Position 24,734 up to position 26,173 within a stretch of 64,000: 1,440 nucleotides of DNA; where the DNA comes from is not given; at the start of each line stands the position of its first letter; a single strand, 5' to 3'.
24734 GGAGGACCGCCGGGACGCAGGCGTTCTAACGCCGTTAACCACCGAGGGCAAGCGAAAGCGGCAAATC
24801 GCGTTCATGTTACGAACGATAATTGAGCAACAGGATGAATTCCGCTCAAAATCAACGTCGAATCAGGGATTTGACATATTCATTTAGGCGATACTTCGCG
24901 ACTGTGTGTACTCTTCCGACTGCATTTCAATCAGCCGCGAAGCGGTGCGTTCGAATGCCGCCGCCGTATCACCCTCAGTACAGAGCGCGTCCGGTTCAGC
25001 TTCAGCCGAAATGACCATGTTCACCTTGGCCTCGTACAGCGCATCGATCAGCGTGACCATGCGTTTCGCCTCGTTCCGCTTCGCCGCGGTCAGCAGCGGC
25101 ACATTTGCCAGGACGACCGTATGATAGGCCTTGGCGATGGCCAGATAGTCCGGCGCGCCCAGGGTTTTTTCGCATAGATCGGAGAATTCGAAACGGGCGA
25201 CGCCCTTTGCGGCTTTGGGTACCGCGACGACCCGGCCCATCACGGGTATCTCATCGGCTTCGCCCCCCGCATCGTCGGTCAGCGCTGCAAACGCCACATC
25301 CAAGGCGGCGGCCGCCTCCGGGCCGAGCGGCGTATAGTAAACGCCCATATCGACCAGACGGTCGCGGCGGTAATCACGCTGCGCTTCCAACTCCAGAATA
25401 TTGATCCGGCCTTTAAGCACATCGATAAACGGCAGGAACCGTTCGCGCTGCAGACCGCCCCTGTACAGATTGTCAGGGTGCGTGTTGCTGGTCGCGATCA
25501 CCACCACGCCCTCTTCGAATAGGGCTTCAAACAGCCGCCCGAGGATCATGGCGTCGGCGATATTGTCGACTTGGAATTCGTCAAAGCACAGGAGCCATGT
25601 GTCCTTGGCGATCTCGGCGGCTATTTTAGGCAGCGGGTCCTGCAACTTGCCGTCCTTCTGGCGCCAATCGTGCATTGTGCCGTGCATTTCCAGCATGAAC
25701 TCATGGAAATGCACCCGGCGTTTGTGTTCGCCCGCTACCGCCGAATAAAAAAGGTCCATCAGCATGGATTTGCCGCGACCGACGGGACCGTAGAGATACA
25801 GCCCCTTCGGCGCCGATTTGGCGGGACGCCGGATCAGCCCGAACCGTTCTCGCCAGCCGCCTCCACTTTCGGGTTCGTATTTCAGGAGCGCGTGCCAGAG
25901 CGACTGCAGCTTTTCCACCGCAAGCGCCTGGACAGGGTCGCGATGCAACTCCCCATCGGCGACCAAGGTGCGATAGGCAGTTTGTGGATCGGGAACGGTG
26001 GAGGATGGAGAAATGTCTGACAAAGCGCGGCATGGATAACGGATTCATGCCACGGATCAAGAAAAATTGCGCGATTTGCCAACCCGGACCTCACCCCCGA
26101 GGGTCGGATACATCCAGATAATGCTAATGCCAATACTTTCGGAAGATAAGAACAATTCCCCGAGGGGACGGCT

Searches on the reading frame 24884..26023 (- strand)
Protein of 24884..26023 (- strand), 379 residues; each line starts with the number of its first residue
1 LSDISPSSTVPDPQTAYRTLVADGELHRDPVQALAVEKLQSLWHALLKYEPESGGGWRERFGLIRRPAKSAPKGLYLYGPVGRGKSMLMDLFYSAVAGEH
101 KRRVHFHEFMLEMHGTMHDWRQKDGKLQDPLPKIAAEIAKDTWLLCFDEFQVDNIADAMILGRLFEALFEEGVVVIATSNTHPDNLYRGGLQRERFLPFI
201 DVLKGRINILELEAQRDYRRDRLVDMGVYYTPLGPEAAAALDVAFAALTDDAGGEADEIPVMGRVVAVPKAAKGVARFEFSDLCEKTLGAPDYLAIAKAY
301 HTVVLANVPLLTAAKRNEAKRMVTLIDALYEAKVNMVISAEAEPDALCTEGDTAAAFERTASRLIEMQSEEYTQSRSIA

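Call 62: search_protein_families(library=pfam, proteins=[window:24884-26023:-], max_evalue=0.00001)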
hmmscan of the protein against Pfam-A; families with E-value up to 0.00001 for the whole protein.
window:24884-26023:- (379 aa): 1 family
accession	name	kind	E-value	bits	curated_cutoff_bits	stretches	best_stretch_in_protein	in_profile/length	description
PF03969.22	AFG1_ATPase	-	3.1e-115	385.4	27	1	13-374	3-359/361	AFG1-like ATPase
